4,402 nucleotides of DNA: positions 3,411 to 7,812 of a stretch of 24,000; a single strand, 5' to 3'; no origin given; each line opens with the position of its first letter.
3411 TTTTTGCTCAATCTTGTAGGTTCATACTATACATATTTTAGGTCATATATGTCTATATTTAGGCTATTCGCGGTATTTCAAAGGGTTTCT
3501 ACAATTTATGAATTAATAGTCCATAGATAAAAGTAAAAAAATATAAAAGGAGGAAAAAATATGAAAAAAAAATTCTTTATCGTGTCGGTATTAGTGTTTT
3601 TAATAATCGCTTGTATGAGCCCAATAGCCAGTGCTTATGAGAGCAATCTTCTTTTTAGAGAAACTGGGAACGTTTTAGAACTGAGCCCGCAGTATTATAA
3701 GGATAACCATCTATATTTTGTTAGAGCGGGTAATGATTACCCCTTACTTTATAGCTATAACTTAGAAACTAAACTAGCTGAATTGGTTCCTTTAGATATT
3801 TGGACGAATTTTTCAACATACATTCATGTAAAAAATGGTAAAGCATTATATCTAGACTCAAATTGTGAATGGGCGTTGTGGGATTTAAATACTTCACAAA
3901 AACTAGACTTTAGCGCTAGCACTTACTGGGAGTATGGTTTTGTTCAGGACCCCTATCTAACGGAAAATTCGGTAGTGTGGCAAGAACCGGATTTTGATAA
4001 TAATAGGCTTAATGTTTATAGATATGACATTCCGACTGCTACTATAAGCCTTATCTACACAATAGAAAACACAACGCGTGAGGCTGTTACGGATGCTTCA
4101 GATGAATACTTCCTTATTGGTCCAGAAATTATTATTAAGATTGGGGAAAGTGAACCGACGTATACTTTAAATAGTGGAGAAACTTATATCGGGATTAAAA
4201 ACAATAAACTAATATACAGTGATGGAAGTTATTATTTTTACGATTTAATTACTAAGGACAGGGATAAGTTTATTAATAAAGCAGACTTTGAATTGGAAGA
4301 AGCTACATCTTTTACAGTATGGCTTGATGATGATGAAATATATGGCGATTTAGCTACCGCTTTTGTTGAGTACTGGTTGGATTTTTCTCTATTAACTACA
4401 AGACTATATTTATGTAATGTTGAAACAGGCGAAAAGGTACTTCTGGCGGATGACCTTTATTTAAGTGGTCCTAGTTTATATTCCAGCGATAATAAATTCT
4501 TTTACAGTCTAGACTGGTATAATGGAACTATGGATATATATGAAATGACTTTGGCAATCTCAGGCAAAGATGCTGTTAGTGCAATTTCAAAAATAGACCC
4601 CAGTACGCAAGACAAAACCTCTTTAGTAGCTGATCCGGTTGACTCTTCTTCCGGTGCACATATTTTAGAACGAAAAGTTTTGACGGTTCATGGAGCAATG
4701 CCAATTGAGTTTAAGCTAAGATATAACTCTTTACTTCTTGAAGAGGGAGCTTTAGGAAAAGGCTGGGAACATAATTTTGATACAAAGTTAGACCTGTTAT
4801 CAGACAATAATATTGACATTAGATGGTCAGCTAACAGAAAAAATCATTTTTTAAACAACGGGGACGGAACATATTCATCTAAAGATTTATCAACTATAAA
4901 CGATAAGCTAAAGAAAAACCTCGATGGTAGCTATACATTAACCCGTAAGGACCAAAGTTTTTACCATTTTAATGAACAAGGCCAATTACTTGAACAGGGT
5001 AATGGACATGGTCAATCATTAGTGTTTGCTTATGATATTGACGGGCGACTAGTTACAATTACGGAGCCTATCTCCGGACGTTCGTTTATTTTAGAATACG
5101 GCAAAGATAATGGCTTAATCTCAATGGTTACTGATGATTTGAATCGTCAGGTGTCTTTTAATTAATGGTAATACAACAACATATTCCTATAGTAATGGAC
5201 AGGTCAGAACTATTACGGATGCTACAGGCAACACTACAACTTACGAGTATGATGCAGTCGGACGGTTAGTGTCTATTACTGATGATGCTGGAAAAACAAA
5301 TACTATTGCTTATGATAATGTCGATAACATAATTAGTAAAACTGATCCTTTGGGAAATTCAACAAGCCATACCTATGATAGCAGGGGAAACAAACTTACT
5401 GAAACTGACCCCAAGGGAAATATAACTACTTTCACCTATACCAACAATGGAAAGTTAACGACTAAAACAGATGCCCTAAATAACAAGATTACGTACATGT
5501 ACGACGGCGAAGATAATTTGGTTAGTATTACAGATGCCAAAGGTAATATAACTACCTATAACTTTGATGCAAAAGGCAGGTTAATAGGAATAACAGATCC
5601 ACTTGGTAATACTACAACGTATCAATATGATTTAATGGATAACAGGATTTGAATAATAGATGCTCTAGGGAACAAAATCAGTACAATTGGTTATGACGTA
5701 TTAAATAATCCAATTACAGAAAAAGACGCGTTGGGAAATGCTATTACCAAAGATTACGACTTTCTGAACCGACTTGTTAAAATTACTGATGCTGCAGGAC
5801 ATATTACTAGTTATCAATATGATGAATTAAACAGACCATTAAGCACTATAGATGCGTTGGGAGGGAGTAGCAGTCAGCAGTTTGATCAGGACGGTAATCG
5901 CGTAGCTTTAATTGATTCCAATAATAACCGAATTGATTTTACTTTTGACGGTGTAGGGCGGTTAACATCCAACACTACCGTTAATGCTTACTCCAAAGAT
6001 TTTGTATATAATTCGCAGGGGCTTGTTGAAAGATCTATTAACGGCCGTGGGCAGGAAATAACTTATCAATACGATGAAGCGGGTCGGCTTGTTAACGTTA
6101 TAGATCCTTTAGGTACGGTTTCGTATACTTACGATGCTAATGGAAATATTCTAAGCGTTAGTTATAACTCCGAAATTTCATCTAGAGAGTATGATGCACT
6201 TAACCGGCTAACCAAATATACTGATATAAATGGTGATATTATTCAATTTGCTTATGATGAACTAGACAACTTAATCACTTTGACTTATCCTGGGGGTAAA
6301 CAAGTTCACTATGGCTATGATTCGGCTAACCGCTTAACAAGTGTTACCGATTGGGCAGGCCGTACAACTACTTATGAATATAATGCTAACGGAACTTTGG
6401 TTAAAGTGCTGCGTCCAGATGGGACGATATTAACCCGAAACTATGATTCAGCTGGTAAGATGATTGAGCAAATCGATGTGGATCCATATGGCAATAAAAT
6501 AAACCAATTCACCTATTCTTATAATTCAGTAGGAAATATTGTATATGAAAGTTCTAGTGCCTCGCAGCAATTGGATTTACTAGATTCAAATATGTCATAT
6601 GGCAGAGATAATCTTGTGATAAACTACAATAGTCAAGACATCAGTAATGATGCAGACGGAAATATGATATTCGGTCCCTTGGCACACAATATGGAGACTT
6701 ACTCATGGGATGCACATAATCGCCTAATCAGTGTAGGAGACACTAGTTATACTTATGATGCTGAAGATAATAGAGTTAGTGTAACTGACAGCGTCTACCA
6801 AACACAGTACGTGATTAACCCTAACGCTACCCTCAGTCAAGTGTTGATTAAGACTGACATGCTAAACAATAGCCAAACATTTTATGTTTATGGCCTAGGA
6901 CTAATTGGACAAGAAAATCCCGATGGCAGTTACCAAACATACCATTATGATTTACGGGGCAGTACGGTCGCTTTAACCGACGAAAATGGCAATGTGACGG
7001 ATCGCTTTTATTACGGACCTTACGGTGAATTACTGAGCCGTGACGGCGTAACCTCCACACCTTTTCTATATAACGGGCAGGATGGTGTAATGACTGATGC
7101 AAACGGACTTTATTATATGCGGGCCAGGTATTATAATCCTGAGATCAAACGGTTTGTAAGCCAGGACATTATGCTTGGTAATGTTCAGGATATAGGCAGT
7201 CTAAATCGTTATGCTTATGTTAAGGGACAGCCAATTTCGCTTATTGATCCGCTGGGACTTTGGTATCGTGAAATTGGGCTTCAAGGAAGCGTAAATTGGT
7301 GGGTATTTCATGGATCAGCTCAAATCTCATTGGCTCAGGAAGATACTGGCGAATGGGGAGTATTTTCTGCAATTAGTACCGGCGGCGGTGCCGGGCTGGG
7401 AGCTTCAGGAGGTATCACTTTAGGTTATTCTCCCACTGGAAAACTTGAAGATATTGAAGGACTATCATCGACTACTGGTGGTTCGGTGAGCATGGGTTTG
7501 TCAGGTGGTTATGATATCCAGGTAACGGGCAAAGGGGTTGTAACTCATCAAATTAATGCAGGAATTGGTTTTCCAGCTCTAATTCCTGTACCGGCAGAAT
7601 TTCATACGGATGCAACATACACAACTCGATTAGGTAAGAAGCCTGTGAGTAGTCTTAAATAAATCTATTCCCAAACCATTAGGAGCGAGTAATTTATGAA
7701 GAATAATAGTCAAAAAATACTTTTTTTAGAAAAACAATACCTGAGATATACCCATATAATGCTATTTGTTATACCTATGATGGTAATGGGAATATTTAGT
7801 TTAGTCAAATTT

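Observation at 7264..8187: Unrecognised Gly-rich Rhs C-terminal toxin domain paired with a 2-TM immunity candidate, possibly a membrane-targeting effector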

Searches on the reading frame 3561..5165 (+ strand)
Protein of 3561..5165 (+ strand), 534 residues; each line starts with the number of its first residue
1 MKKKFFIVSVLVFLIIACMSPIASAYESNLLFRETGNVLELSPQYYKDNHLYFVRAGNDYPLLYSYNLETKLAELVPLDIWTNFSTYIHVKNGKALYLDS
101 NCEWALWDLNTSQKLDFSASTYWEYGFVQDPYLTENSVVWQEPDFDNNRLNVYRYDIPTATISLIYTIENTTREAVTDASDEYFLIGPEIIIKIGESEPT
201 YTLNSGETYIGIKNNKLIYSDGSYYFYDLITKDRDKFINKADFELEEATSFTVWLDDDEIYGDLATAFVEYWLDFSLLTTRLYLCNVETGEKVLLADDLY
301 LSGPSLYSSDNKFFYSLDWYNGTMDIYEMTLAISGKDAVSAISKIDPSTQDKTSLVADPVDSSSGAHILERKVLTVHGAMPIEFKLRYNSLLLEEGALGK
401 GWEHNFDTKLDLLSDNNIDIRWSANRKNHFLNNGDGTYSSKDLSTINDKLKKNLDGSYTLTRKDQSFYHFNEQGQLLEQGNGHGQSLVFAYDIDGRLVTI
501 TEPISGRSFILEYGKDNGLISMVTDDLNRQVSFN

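Call 8: search_protein_families(library=pfam, proteins=[window:3561-5165:+], max_evalue=1)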
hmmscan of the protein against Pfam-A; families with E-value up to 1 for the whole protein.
window:3561-5165:+ (534 aa): 3 families
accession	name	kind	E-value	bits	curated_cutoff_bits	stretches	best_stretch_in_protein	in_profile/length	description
PF20148.4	DUF6531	-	1.4e-16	61.1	24.1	1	358-430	2-74/74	Domain of unknown function (DUF6531)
PF05593.20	RHS_repeat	-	0.001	19.8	22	1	470-503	1-34/38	RHS Repeat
PF11783.13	Cytochrome_cB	-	0.2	11.9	22.1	1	317-367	47-95/173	Cytochrome c bacterial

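Call 10: search_protein_families(library=ncbifam, proteins=[window:3561-5165:+], max_evalue=1)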
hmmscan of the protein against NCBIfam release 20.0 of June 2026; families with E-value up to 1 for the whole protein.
window:3561-5165:+ (534 aa): 2 families
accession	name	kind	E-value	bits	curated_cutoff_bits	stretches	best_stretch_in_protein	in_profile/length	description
TIGR01643.1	YD_repeat_2x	repeat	0.073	13.6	15.8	1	471-506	2-37/42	YD repeat-containing protein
TIGR04275.1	beta_prop_Msarc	repeat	0.24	11.2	85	0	131-159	14-40/40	beta-propeller repeat protein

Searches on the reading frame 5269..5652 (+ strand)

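Call 8: search_protein_families(library=pfam, proteins=[window:5269-5652:+], max_evalue=1)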
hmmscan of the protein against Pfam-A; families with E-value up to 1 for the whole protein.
window:5269-5652:+ (127 aa): 8 families
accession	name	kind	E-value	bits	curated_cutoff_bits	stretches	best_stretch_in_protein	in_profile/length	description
PF05593.20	RHS_repeat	-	2.7e-38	130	22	5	15-51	1-37/38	RHS Repeat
PF25023.1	TEN_YD-shell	-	9e-05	21.2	50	1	12-124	42-154/909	Teneurin YD-shell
PF14801.12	TrmI-like_N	-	0.00052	20.3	24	0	40-67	6-33/50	TrmI-like N-terminal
PF10049.14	DUF2283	-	0.0039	17.8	23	0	96-109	31-44/49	Protein of unknown function (DUF2283)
PF15283.12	DUF4595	-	0.014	15.8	34.2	1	5-98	4-101/202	Domain of unknown function (DUF4595) with porin-like fold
PF24084.1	DUF7369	-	0.014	15.5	27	0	80-100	11-31/61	Domain of unknown function (DUF7369)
PF23409.1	Beta-prop_EML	-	0.069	13.1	88.2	1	19-98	147-226/267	Echinoderm microtubule-associated protein first beta-propeller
PF02294.24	7kD_DNA_binding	-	0.3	11.6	25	0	50-62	25-37/58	7kD DNA-binding domain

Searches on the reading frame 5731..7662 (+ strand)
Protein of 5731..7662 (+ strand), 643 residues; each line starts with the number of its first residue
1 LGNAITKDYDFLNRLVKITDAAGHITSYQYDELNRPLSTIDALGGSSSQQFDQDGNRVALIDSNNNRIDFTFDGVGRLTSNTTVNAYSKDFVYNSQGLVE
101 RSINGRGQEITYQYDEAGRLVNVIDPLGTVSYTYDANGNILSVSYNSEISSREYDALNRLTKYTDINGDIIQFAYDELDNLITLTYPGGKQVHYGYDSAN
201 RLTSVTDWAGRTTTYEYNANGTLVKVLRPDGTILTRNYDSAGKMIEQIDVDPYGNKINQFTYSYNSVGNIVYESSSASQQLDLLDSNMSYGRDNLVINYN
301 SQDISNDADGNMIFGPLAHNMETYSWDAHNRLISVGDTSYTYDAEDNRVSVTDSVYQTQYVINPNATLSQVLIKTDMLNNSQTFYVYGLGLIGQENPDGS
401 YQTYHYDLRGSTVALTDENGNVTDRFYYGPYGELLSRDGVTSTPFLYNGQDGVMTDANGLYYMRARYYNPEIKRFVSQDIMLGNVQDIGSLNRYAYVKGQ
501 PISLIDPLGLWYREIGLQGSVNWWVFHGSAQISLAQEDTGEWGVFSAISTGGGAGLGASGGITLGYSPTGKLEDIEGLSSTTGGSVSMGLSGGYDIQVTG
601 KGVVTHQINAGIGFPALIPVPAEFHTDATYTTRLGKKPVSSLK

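Call 8: search_protein_families(library=pfam, proteins=[window:5731-7662:+], max_evalue=1)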
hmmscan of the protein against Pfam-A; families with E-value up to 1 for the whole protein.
window:5731-7662:+ (643 aa): 3 families
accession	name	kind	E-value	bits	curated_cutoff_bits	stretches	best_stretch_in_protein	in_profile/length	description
PF05593.20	RHS_repeat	-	4.3e-55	183.6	22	10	154-190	1-37/38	RHS Repeat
PF00932.25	LTD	-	0.0092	16.8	34.3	0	366-429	56-108/109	Lamin Tail Domain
PF03527.20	RHS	-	0.011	16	27.9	1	404-425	4-25/38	RHS protein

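Call 10: search_protein_families(library=ncbifam, proteins=[window:5731-7662:+], max_evalue=1)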
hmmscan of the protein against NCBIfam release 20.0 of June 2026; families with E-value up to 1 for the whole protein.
window:5731-7662:+ (643 aa): 3 families
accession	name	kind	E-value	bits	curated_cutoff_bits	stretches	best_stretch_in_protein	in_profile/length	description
NF041261.1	RHS_core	equivalog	2.4e-38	131.7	2000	3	4-197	492-688/1261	RHS element core protein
TIGR01643.1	YD_repeat_2x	repeat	7.9e-38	127.5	15.8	7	196-231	1-36/42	YD repeat-containing protein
TIGR03696.1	Rhs_assc_core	domain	8.4e-20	71.1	32.5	1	428-510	1-76/76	RHS repeat-associated core domain-containing protein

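Call 14: list_cluster_members(proteins=[P0001, window:5731-7662:+, window:8296-9753:+, window:3561-5165:+])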
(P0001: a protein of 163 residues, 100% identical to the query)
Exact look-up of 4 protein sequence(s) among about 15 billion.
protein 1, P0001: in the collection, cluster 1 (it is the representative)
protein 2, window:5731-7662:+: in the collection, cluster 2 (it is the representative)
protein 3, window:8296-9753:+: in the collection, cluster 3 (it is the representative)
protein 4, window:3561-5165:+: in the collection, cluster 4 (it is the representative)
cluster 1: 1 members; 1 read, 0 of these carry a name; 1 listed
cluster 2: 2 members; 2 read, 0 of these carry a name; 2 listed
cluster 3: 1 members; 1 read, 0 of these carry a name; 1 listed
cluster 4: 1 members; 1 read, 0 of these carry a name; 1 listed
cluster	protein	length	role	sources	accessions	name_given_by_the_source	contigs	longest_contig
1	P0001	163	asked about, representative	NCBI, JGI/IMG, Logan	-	-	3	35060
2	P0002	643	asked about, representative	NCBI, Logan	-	-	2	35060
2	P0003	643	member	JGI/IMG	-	-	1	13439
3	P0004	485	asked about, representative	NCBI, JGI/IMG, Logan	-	-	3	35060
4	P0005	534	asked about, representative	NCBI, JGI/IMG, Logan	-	-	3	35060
